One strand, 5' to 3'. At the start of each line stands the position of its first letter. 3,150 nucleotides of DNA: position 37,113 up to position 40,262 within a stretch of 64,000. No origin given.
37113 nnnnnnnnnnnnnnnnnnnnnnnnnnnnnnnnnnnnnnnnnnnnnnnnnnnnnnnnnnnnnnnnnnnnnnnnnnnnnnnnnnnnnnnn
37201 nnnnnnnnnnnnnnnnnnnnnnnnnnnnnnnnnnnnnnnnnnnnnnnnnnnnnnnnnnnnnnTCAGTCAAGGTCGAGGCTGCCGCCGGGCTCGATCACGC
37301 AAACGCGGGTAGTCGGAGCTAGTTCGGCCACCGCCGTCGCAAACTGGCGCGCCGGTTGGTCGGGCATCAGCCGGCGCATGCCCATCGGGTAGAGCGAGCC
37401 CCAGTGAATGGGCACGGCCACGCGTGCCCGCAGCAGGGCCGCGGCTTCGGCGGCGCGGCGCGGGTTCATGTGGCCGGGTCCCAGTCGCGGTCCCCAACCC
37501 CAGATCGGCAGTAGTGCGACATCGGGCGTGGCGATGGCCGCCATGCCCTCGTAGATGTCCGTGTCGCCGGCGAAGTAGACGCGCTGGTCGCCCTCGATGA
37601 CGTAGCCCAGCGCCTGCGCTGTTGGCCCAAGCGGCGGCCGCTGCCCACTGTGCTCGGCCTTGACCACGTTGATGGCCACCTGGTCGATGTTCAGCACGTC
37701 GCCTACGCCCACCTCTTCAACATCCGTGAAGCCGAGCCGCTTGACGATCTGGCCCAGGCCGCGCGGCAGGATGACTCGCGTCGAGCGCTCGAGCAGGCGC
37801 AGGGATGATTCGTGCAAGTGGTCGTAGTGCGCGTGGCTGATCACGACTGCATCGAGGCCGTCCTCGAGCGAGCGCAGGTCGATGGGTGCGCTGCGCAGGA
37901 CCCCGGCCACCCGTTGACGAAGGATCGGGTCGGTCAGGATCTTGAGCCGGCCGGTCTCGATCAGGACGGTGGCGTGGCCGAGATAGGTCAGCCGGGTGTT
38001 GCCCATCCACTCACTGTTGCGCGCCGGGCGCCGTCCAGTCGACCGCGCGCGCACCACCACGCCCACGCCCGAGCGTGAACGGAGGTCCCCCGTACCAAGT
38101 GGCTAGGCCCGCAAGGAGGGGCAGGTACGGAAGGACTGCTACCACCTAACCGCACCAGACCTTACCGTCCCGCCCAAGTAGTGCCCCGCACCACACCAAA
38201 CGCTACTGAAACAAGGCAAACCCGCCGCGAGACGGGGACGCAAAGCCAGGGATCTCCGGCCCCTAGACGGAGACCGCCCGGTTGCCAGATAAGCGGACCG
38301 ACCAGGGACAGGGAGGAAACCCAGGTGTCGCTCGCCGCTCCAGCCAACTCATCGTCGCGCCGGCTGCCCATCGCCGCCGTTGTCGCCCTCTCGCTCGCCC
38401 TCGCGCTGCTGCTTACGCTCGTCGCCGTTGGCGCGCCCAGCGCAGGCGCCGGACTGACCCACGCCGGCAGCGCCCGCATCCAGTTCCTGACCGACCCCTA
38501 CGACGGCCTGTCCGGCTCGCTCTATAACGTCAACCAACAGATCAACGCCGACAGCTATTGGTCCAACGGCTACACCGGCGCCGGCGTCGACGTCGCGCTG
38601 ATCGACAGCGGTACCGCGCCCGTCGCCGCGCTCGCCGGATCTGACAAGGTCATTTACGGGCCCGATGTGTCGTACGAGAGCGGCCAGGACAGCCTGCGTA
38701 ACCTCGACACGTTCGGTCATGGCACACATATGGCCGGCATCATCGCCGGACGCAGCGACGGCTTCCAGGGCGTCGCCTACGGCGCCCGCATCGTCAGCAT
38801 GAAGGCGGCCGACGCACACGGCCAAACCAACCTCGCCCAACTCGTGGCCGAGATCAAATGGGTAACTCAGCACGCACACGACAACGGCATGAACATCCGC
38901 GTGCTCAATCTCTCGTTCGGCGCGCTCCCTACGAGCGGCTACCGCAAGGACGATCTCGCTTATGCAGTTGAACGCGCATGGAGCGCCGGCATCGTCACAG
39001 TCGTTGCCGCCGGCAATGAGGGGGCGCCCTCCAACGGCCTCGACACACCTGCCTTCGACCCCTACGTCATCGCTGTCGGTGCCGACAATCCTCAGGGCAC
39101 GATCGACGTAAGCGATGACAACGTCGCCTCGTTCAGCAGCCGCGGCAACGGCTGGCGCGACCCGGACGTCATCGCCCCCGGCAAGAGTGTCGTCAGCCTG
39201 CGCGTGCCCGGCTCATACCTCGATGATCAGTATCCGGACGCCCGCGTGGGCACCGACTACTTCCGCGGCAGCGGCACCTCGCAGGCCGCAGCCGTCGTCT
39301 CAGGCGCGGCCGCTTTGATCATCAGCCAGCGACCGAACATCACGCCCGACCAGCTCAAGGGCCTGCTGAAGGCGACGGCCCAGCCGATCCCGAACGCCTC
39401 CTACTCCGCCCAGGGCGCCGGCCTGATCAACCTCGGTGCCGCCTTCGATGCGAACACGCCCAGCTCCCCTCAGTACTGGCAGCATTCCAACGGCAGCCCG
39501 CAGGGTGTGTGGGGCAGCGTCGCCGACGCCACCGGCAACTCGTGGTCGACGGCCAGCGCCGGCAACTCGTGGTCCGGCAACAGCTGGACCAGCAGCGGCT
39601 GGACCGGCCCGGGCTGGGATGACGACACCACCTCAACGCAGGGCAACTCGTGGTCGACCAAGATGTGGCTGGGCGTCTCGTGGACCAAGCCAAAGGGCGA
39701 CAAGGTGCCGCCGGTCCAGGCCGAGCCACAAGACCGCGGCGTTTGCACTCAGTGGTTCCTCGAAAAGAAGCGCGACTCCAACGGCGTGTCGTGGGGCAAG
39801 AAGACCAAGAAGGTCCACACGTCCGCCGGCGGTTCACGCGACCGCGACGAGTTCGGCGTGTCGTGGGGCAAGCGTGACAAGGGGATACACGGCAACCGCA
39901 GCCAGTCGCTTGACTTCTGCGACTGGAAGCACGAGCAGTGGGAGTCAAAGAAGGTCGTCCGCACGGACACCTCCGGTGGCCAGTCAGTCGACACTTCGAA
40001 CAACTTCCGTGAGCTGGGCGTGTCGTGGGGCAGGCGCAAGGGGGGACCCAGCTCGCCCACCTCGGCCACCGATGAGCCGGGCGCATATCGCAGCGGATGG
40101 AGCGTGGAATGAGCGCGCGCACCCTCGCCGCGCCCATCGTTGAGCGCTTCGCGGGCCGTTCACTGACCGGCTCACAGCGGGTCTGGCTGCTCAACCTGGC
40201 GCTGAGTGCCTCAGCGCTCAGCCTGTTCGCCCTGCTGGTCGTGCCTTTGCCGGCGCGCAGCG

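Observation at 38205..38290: Candidate c-di-GMP-I (GEMM) riboswitch controlling an S8 peptidase / GGDEF-EAL operon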

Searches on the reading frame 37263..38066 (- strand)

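Call 9: search_protein_families(library=pfam, proteins=[window:37263-38066:-])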
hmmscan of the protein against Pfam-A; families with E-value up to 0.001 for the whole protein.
window:37263-38066:- (267 aa): 3 families
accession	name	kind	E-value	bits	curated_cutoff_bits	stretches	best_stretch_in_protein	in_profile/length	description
PF12706.13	Lactamase_B_2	-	8.3e-31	107.6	27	1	43-222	3-200/200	Beta-lactamase superfamily domain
PF13483.12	Lactamase_B_3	-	1.6e-22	80.6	24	1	25-221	1-160/160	Beta-lactamase superfamily domain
PF00753.33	Lactamase_B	-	5e-08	33.5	22.7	1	30-221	5-196/196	Metallo-beta-lactamase superfamily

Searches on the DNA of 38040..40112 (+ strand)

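Call 29: search_rna_families(sources=[L081, L082, L083, L084, L085, L086, L087, L088, L089, L090, L091, L092, L002, L003, L029, L030], threshold=gathering)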
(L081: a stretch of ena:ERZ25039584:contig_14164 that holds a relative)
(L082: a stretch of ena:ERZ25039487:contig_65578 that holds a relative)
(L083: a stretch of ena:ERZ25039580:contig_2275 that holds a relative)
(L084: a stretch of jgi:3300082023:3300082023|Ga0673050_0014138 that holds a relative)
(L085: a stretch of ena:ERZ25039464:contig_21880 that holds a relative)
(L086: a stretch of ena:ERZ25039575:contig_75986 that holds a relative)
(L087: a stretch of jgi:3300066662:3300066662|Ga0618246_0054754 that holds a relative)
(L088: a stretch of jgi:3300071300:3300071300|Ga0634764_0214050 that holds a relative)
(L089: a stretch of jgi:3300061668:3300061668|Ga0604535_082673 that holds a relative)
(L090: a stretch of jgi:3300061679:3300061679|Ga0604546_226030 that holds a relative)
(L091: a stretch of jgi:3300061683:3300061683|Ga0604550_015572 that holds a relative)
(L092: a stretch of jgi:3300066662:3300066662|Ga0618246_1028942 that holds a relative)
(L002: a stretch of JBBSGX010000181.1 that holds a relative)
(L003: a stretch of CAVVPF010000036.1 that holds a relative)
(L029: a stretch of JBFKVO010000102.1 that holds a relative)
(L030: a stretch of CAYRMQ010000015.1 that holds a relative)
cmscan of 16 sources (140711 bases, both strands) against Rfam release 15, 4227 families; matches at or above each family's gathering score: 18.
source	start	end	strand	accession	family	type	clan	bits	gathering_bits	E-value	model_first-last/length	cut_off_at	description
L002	156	235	+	RF03167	c-di-GMP-I-GGC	Cis-reg; riboswitch;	CL00126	70.5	59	2.5e-14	1-80/80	no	c-di-GMP-I-GGC riboswitch aptamer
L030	329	406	+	RF03167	c-di-GMP-I-GGC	Cis-reg; riboswitch;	CL00126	68.3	59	1.1e-13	1-80/80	no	c-di-GMP-I-GGC riboswitch aptamer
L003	4444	4518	+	RF03167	c-di-GMP-I-GGC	Cis-reg; riboswitch;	CL00126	67.8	59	1.5e-13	1-80/80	no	c-di-GMP-I-GGC riboswitch aptamer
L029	5063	5136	-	RF00005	tRNA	Gene; tRNA;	CL00001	64.3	29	2.5e-11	1-71/71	no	tRNA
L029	2459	2542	+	RF01051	c-di-GMP-I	Cis-reg; riboswitch;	CL00126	64.2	35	6.5e-10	1-87/87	no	c-di-GMP-I riboswitch aptamer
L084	1711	1794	+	RF01051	c-di-GMP-I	Cis-reg; riboswitch;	CL00126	62.9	35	1.3e-09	1-87/87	no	c-di-GMP-I riboswitch aptamer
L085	4694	4777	+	RF01051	c-di-GMP-I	Cis-reg; riboswitch;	CL00126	62.9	35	1.4e-09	1-87/87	no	c-di-GMP-I riboswitch aptamer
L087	4882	4969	+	RF01051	c-di-GMP-I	Cis-reg; riboswitch;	CL00126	60.9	35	4e-09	1-87/87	no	c-di-GMP-I riboswitch aptamer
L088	4033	4120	+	RF01051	c-di-GMP-I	Cis-reg; riboswitch;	CL00126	60.9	35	4e-09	1-87/87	no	c-di-GMP-I riboswitch aptamer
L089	558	645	+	RF01051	c-di-GMP-I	Cis-reg; riboswitch;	CL00126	60.9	35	4e-09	1-87/87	no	c-di-GMP-I riboswitch aptamer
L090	675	762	+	RF01051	c-di-GMP-I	Cis-reg; riboswitch;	CL00126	60.9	35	4e-09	1-87/87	no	c-di-GMP-I riboswitch aptamer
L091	1069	1156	+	RF01051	c-di-GMP-I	Cis-reg; riboswitch;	CL00126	60.9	35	4e-09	1-87/87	no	c-di-GMP-I riboswitch aptamer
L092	4345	4436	+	RF01051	c-di-GMP-I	Cis-reg; riboswitch;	CL00126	60.8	35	4.3e-09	1-87/87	no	c-di-GMP-I riboswitch aptamer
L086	4881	4964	+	RF01051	c-di-GMP-I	Cis-reg; riboswitch;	CL00126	59.9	35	7.1e-09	1-87/87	no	c-di-GMP-I riboswitch aptamer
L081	4881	4965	+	RF01051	c-di-GMP-I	Cis-reg; riboswitch;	CL00126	58.7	35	1.5e-08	1-87/87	no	c-di-GMP-I riboswitch aptamer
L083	4762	4847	+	RF01051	c-di-GMP-I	Cis-reg; riboswitch;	CL00126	57.6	35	2.7e-08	1-87/87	no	c-di-GMP-I riboswitch aptamer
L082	4879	4964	+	RF01051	c-di-GMP-I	Cis-reg; riboswitch;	CL00126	57.4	35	3e-08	1-87/87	no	c-di-GMP-I riboswitch aptamer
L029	4417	4500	-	RF00005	tRNA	Gene; tRNA;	CL00001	55.5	29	6.8e-09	1-71/71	no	tRNA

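Call 31: search_rna_families(source=window, start=38100, end=38400, threshold=evalue, max_evalue=1, show_alignments=3)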
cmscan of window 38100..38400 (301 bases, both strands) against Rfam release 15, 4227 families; matches with E-value up to 1: 2.
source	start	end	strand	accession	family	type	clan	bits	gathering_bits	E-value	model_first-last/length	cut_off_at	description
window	38206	38290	+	RF03167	c-di-GMP-I-GGC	Cis-reg; riboswitch;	CL00126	57.8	59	2.3e-13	1-80/80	no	c-di-GMP-I-GGC riboswitch aptamer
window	38248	38328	-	RF02837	anti-hemB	Gene; sRNA;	-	14.8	49.5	0.47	1-81/81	no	Burkholderia RNA 7 (anti-hemB)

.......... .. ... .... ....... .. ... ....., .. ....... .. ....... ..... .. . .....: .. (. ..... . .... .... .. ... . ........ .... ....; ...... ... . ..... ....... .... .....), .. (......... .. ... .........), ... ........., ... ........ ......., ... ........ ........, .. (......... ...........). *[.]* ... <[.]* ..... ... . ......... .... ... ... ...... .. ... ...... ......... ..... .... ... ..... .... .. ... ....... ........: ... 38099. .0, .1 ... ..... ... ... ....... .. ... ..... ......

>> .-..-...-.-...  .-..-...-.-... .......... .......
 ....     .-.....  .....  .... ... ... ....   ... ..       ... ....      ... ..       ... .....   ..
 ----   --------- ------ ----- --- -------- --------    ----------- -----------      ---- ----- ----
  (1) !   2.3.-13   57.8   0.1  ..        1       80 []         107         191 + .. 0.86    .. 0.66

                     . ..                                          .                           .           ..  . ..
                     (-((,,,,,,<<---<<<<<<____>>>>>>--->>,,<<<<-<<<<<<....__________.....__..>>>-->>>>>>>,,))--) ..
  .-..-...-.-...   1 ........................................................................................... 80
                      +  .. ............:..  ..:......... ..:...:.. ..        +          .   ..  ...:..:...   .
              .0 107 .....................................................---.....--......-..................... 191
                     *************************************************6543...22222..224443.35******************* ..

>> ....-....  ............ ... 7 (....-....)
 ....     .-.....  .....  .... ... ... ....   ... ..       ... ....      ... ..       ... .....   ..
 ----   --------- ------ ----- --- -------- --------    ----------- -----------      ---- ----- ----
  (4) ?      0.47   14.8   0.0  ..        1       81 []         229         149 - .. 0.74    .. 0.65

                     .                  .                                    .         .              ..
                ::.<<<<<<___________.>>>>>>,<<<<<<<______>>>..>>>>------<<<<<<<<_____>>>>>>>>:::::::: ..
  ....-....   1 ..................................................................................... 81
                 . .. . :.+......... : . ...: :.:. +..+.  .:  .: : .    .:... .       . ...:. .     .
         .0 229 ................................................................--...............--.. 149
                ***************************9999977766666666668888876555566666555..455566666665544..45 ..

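Call 35: build_rna_model(alignment_id=A3, structure=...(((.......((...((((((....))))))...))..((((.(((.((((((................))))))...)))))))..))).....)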
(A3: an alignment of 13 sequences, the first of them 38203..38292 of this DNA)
Model R1 built from alignment A3 (13 sequences, 98 columns); structure: as given.
model positions 89; base pairs 24; branch points 1; effective number of sequences 1.27; information 0.641 bits per position. Calibrated on 0.2 Mb of random sequence (short: E-values are rough).
structure used (alignment columns):
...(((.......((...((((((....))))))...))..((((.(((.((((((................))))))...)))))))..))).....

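Call 36: search_with_rna_model(model_id=R1, sources=[window, L001, L002, L003, L004, L005, L006, L007, L008, L009, L010, L011, L012, L013, L014, L015, L016, L017, L018, L019, L020, L021, L022, L023, L024, L025, L026, L027, L028, L029, L030, L031, L032, L033, L034, L035, L036, L037, L038, L039, L040, L041, L042, L043, L044, L045, L046, L047, L048, L049, L050, L051, L052, L053, L054, L055, L056, L057, L058, L059, L060, L061, L062, L063, L064, L065, L066, L067, L068, L069, L070, L071, L072, L073, L074, L075, L076, L077, L078, L079, L080, L081, L082, L083, L084, L085, L086, L087, L088, L089, L090, L091, L092], max_evalue=1, make_alignment=true)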
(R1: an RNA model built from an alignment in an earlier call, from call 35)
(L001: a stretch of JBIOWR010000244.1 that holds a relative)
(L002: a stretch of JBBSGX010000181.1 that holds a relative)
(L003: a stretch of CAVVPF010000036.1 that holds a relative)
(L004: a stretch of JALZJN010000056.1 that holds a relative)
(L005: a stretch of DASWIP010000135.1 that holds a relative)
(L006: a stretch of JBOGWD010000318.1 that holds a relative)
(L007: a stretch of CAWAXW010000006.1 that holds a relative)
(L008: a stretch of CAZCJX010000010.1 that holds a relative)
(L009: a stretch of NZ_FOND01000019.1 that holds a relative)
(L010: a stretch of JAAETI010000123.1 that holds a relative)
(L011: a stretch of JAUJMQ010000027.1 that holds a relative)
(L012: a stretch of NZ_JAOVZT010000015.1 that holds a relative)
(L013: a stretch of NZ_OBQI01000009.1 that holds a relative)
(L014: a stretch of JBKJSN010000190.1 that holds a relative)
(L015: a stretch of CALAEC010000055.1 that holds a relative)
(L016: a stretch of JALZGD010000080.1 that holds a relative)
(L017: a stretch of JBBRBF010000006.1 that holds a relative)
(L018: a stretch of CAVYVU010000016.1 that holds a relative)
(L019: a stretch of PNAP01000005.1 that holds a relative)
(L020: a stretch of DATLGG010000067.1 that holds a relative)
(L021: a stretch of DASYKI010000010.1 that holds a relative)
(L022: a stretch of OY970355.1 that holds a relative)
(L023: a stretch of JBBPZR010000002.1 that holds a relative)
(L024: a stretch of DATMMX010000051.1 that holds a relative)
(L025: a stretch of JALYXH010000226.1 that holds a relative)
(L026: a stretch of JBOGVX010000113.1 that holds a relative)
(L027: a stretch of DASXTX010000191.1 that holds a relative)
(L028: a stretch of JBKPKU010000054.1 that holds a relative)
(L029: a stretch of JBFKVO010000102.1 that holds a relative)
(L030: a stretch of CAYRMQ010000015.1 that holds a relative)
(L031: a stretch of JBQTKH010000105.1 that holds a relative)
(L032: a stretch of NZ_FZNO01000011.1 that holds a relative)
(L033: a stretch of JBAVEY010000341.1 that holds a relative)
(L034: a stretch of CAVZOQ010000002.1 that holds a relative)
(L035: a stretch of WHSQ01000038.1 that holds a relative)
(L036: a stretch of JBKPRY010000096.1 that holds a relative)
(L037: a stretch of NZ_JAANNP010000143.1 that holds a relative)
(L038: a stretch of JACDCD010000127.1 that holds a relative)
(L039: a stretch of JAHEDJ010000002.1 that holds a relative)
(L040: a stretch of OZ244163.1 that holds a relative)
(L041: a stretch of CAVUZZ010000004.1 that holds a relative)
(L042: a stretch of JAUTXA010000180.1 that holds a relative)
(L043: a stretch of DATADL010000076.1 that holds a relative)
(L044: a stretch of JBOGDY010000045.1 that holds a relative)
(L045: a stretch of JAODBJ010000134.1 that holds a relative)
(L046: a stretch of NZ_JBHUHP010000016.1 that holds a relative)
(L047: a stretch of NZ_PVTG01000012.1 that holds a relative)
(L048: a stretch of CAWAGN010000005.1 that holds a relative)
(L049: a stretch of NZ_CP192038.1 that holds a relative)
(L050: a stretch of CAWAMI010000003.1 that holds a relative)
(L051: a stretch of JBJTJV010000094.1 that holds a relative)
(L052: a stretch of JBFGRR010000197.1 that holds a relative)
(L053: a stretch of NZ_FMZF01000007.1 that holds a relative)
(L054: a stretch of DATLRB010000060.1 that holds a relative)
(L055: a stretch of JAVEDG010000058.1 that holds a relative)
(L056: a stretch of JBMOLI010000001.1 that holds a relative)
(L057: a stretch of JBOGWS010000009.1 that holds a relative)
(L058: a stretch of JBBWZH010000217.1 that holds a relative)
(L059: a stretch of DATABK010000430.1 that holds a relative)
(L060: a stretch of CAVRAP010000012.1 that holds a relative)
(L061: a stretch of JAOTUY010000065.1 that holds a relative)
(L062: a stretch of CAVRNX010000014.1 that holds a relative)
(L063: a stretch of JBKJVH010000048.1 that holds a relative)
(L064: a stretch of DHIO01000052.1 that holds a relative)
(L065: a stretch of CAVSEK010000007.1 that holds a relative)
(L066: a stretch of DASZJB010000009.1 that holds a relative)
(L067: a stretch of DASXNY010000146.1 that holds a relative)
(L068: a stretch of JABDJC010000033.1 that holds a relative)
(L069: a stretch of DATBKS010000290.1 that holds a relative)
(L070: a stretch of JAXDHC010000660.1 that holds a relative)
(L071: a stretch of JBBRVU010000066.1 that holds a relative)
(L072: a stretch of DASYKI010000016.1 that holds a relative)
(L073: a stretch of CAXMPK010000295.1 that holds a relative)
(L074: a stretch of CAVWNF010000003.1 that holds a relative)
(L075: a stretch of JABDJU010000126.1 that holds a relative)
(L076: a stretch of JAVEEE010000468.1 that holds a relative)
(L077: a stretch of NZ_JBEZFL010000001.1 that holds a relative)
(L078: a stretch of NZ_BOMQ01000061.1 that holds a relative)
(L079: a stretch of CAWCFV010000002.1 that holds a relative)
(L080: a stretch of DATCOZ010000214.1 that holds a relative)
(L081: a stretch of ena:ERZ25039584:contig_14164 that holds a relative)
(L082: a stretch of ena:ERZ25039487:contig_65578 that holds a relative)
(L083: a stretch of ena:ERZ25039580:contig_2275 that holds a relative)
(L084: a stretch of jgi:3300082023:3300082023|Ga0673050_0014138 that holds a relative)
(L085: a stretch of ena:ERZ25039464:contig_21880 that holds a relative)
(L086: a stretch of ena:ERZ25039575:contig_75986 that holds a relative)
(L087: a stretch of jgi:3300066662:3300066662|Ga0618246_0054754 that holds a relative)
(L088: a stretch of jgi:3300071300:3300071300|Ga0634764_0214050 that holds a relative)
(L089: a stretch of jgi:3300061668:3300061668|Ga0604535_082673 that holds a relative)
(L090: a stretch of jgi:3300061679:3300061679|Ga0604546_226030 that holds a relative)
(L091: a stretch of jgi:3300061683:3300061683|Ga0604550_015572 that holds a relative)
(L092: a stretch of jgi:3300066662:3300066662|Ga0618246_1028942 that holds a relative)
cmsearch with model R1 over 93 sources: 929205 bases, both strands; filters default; matches with E-value up to 1: 18.
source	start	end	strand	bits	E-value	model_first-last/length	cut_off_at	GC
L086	4879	4967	+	111.5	1.3e-27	1-89/89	no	0.64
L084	1709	1797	+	111.4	1.3e-27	1-89/89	no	0.64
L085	4692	4780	+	111.2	1.5e-27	1-89/89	no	0.64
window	38203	38292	+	108.3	9.2e-27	1-89/89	no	0.63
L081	4879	4968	+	108.2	1e-26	1-89/89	no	0.64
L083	4760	4850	+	107.4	1.7e-26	1-89/89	no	0.65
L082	4877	4967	+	106.6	2.9e-26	1-89/89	no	0.64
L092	4343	4439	+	98.9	3.8e-24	1-89/89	no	0.64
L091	1067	1159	+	95.6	3.1e-23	1-89/89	no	0.65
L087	4880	4972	+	95.6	3.1e-23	1-89/89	no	0.65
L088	4031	4123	+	95.6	3.1e-23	1-89/89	no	0.65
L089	556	648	+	95.6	3.1e-23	1-89/89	no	0.65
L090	673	765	+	95.6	3.1e-23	1-89/89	no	0.65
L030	326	408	+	85.3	2.2e-20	1-89/89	no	0.66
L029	2457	2545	+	85.2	2.4e-20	1-89/89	no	0.67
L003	4441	4520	+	78.4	1.8e-18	1-89/89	no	0.62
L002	153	237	+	78.1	2.2e-18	1-89/89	no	0.67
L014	6540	6614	+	15.8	0.44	1-89/89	no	0.72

Alignment A4: 18 matches aligned to the model, 114 columns, each read 5' to 3' on its own strand. Consensus structure (alignment columns), stored with it:
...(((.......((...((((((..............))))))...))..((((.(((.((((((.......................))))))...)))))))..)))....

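Call 60: search_rna_families(sources=[L001, L004, L005, L007, L009, L010, L011, L012, L013, L014, L015, L017, L018], threshold=gathering)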
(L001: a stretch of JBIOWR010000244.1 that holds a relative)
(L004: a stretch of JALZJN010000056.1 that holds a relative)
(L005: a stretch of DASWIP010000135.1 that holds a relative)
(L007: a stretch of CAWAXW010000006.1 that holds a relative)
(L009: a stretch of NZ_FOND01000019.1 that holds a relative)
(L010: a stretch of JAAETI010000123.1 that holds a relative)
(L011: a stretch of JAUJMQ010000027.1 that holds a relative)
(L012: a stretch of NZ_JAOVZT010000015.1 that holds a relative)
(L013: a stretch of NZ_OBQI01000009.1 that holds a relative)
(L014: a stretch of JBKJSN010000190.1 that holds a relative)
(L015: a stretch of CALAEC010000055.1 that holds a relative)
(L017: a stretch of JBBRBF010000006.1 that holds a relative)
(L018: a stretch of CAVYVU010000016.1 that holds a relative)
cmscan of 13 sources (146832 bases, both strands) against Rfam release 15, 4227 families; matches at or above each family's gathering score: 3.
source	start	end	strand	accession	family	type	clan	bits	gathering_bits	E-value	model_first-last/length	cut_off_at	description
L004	10097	10168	+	RF00005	tRNA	Gene; tRNA;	CL00001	66.8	29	5.4e-12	1-71/71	no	tRNA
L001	9102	9175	+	RF00005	tRNA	Gene; tRNA;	CL00001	64.1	29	3.1e-11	1-71/71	no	tRNA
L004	9286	9356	+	RF00005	tRNA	Gene; tRNA;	CL00001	61.6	29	1.5e-10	1-71/71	no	tRNA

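Call 71: search_rna_families(source=window, start=38040, end=38215, threshold=evalue, max_evalue=5, show_alignments=2)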
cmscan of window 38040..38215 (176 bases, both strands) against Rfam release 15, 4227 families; matches with E-value up to 5: 0.
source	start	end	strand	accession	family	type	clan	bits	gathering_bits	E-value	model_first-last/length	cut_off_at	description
